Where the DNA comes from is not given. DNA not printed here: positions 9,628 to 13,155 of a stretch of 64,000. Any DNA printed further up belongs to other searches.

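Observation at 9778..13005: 1077-aa septin/AIG1/IRG-like GTPase with a ~750-aa uncharacterised extension (candidate immune-type large GTPase)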

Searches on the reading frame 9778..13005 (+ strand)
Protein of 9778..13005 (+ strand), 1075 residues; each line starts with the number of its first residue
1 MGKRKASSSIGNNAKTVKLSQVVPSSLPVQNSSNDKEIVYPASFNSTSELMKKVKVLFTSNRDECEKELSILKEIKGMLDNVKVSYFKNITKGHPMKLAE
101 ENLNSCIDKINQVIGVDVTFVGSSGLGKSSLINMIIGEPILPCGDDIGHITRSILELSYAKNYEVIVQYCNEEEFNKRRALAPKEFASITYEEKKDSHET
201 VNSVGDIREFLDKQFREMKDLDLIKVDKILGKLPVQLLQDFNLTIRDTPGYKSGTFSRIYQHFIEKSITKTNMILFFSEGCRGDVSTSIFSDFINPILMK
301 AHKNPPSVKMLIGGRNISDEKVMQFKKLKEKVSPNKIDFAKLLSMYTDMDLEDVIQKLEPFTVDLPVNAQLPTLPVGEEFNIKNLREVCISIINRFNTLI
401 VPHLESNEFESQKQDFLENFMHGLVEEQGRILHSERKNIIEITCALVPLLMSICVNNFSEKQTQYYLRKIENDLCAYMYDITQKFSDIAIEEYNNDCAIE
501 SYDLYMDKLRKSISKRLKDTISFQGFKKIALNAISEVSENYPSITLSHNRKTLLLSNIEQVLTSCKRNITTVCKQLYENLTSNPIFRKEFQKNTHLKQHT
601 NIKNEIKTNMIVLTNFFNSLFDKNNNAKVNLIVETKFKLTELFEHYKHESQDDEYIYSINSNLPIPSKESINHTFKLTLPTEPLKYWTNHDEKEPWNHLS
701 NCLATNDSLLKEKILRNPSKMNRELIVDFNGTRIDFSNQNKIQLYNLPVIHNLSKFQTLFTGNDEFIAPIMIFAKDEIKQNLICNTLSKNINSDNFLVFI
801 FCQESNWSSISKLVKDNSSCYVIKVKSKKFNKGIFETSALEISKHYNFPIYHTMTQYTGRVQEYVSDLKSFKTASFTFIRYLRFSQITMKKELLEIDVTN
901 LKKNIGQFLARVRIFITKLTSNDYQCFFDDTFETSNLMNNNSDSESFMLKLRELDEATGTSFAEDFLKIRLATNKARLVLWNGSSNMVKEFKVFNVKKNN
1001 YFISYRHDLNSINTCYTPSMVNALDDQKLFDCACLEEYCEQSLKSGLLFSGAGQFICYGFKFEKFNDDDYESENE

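Call 3: search_protein_families(library=pfam, proteins=[window:9778-13005:+], max_evalue=1)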
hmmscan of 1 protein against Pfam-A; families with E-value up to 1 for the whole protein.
window:9778-13005:+ (1075 aa): 5 families
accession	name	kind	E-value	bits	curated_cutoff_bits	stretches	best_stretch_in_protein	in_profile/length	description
PF00350.29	Dynamin_N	-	1.8e-13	51.3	27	1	118-288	1-145/168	Dynamin family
PF03193.22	RsgA_GTPase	-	0.00013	22.3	30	1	95-138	85-129/174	RsgA GTPase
PF01926.29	MMR_HSR1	-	0.00048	20.7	21.9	1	118-158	2-40/113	50S ribosome-binding GTPase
PF00005.33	ABC_tran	-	0.0022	19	25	1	118-200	14-88/137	ABC transporter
PF00929.31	RNase_T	-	0.42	11.6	24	1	851-911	50-109/164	Exonuclease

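Call 4: search_protein_families(library=ncbifam, proteins=[window:9778-13005:+], max_evalue=1)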
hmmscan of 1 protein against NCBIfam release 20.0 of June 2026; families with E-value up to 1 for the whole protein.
window:9778-13005:+ (1075 aa): 3 families
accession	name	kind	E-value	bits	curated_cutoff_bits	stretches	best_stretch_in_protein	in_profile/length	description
TIGR00157.1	TIGR00157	equivalog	0.0014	18.2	100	1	105-137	115-144/247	ribosome small subunit-dependent GTPase A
TIGR03598.1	GTPase_YsxC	equivalog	0.0037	17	124.45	1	108-137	11-40/186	ribosome biogenesis GTP-binding protein YihA/YsxC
NF008931.0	PRK12288.1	equivalog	0.0088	15.1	360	1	101-138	190-228/347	small ribosomal subunit biogenesis GTPase RsgA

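Call 6: find_homologous_proteins(query=window:9778-13005:+)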
Query window:9778-13005:+ (1075 aa): 1 proteins with E <= 0.001 among 8000 candidates.
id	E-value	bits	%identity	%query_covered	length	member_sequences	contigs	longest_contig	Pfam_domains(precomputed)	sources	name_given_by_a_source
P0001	0.0e+0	2406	100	100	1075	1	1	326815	PF00350.30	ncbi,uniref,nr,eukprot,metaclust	ncbi:predicted protein [Naegleria gruberi]|uniref:Predicted protein n=1 Tax=Naegleria gruberi TaxID=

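Call 7: search_solved_structures(query=window:9778-13005:+, max_evalue=1, show_alignments=2)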
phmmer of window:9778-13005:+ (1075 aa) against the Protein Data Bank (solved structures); distinct sequences matched with E-value up to 1: 7.
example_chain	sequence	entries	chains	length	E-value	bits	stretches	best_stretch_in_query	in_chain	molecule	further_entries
5dn8_A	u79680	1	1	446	0.075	14.3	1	100-164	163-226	GTPase Der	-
6jfk_A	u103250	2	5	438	0.15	13.3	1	116-195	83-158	Mitofusin-2,cDNA FLJ57997, highly similar to Transmembrane GTPase MFN2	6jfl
6jfm_A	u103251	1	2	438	0.21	12.8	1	116-195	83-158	Mitofusin-2,Mitofusin-2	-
6rzt_A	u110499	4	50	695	0.44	11.7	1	113-171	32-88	Putative mitochondrial dynamin protein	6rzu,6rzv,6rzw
9nlh_H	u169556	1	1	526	0.56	11.4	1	109-186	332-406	YheS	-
6ql4_A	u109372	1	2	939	0.64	11.2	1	113-171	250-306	Putative mitochondrial dynamin protein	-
9vvi_W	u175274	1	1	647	0.77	10.9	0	109-186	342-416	Probable ATP-binding protein YheS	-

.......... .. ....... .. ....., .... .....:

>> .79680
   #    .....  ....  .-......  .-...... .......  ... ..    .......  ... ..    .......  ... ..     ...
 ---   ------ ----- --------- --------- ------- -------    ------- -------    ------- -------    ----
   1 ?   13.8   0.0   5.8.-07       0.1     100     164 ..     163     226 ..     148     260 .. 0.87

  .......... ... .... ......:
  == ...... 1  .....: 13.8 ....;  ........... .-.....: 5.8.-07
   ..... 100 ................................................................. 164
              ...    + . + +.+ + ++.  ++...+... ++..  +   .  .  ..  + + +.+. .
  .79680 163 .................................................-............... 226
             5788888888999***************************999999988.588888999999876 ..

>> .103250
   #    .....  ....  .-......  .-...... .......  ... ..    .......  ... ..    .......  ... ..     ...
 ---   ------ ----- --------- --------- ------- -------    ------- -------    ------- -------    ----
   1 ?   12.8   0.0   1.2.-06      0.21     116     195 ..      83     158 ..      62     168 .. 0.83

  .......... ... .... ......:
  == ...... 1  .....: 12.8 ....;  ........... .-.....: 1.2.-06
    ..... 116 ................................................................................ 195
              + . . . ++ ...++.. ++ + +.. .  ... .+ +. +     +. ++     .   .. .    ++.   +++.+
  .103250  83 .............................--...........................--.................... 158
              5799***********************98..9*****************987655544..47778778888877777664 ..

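Call 11: find_encoding_contigs(protein=P0001, flank=10000, max_places=4)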
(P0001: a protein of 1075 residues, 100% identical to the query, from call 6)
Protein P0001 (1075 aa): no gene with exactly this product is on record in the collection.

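Call 22: search_protein_families(library=padloc, proteins=[window:9778-13005:+], max_evalue=1)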
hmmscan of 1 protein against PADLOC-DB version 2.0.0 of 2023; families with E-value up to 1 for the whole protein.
window:9778-13005:+ (1075 aa): 1 family
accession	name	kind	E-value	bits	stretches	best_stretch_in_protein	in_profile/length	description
PDLC03839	LeoA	-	0.0012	16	1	65-137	13-79/559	-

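Call 26: search_protein_representatives(protein=window:9778-13005:+)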
Query: 1075 residues. Proteins with E-value up to 0.001 (for the whole library): 7; up to 1e-10: 4; up to 1e-30: 3. The best 7 are listed.
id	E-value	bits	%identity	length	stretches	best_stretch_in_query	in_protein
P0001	0.0e+00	2405.8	100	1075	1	1-1075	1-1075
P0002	3.8e-35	137.8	25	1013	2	117-453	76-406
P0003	2.4e-32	128.5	23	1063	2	115-512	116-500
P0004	1.3e-27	112.8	25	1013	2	66-370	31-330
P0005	7.5e-10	54.0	24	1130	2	86-314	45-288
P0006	9.0e-06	40.5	34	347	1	71-193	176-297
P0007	1.9e-04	36.2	28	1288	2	13-361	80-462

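Call 27: list_cluster_members(proteins=[P0002, P0003, P0004, P0005, P0006, P0007])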
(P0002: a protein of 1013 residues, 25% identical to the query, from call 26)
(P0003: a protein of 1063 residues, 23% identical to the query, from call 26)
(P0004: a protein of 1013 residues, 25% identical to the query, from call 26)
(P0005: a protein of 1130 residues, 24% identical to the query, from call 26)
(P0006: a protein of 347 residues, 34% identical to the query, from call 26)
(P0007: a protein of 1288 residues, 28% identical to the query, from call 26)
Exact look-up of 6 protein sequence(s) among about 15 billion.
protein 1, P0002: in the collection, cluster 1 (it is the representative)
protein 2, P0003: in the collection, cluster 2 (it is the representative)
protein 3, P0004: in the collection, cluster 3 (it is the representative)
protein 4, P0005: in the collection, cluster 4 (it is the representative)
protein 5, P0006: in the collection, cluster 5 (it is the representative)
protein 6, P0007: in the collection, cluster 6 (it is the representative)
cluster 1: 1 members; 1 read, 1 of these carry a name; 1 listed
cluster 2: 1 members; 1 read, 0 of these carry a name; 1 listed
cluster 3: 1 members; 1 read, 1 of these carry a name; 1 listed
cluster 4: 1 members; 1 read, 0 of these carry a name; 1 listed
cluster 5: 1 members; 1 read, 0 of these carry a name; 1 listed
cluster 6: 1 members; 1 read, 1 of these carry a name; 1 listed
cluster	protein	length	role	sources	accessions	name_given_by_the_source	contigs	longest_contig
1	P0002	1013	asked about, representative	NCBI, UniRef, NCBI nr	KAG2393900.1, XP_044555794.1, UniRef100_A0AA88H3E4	hypothetical protein C9374_003664 [Naegleria lovaniensis] | Dynamin N-terminal domain-containing protein n=1 Tax=Naegleria lovaniensis TaxID=51637 ... | uncharacterized protein C9374_003664 [Naegleria lovaniensis]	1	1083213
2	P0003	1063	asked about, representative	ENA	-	-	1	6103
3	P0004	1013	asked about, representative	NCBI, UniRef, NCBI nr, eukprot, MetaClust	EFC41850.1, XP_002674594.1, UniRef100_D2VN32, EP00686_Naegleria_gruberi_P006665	hypothetical protein NAEGRDRAFT_58724 [Naegleria gruberi] | Dynamin N-terminal domain-containing protein n=1 Tax=Naegleria gruberi TaxID=5762 ... | uncharacterized protein NAEGRDRAFT_58724 [Naegleria gruberi]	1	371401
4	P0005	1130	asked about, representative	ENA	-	-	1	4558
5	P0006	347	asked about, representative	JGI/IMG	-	-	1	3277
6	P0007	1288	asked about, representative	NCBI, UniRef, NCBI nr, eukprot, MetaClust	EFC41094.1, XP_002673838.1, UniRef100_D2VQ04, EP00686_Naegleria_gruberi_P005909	hypothetical protein NAEGRDRAFT_80834 [Naegleria gruberi] | Uncharacterized protein n=1 Tax=Naegleria gruberi TaxID=5762 RepID=D2VQ04_NAEGR | uncharacterized protein NAEGRDRAFT_80834 [Naegleria gruberi]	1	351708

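Call 30: find_homologous_proteins(query=A1, max_evalue=0.001)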
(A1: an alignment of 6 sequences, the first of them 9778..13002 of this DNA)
Query A1 (6 sequences) (1075 aa, profile of the alignment): 1 proteins with E <= 0.001 among 8000 candidates.
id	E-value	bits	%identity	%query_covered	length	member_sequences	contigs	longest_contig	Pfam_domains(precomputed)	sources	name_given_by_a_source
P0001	0.0e+0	1262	100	100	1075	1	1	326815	PF00350.30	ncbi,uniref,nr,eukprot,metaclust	ncbi:predicted protein [Naegleria gruberi]|uniref:Predicted protein n=1 Tax=Naegleria gruberi TaxID=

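Call 31: search_solved_structures(query=A1, max_evalue=1, show_alignments=3)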
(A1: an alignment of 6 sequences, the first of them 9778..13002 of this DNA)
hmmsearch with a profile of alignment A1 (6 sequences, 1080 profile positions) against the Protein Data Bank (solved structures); distinct sequences matched with E-value up to 1: 68 (the best 60 are shown).
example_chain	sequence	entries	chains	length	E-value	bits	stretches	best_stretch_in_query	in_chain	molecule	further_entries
6jfk_A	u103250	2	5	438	6.3e-07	30.8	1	77-150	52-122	Mitofusin-2,cDNA FLJ57997, highly similar to Transmembrane GTPase MFN2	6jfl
6jfm_A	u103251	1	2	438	2.7e-06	28.7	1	77-150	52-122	Mitofusin-2,Mitofusin-2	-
5gnt_A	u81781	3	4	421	1.3e-05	26.4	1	91-150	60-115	Mitofusin-1 | Mitofusin-1,Mitofusin-1 fusion protein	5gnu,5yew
5yew_A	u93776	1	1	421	1.9e-05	25.9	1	90-150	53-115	Mitofusin-1,Mitofusin-1 fusion protein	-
3jct_s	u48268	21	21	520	3.5e-05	25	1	86-206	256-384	Nuclear GTP-binding protein NUG1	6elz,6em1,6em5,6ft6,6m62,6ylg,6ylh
5go4_A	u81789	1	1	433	7.8e-05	23.9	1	90-150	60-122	Mitofusin-1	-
5goe_A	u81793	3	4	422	0.00012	23.2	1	91-150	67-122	Mitofusin-1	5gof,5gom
4dcs_A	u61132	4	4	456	0.00019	22.6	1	104-133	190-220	GTP-BINDING PROTEIN ENGA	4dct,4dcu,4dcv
9bs0_W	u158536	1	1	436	0.00021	22.4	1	91-132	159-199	GTPase Der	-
2hjg_A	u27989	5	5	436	0.00022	22.4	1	104-133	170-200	GTP-binding protein engA | GTPase Der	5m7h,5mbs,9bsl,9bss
5gnr_A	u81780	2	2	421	0.00034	21.8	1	91-150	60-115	Mitofusin-1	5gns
5dn8_A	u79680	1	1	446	0.0012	19.9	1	91-132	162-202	GTPase Der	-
8h4m_A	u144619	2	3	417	0.0021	19.1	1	88-129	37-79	T-cell-specific guanine nucleotide triphosphate-binding protein 2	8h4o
7ves_A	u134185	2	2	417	0.0022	19.1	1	88-129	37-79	T-cell-specific guanine nucleotide triphosphate-binding protein 2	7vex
7c3k_A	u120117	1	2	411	0.007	17.4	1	71-130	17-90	Immunity-related GTPase family member b10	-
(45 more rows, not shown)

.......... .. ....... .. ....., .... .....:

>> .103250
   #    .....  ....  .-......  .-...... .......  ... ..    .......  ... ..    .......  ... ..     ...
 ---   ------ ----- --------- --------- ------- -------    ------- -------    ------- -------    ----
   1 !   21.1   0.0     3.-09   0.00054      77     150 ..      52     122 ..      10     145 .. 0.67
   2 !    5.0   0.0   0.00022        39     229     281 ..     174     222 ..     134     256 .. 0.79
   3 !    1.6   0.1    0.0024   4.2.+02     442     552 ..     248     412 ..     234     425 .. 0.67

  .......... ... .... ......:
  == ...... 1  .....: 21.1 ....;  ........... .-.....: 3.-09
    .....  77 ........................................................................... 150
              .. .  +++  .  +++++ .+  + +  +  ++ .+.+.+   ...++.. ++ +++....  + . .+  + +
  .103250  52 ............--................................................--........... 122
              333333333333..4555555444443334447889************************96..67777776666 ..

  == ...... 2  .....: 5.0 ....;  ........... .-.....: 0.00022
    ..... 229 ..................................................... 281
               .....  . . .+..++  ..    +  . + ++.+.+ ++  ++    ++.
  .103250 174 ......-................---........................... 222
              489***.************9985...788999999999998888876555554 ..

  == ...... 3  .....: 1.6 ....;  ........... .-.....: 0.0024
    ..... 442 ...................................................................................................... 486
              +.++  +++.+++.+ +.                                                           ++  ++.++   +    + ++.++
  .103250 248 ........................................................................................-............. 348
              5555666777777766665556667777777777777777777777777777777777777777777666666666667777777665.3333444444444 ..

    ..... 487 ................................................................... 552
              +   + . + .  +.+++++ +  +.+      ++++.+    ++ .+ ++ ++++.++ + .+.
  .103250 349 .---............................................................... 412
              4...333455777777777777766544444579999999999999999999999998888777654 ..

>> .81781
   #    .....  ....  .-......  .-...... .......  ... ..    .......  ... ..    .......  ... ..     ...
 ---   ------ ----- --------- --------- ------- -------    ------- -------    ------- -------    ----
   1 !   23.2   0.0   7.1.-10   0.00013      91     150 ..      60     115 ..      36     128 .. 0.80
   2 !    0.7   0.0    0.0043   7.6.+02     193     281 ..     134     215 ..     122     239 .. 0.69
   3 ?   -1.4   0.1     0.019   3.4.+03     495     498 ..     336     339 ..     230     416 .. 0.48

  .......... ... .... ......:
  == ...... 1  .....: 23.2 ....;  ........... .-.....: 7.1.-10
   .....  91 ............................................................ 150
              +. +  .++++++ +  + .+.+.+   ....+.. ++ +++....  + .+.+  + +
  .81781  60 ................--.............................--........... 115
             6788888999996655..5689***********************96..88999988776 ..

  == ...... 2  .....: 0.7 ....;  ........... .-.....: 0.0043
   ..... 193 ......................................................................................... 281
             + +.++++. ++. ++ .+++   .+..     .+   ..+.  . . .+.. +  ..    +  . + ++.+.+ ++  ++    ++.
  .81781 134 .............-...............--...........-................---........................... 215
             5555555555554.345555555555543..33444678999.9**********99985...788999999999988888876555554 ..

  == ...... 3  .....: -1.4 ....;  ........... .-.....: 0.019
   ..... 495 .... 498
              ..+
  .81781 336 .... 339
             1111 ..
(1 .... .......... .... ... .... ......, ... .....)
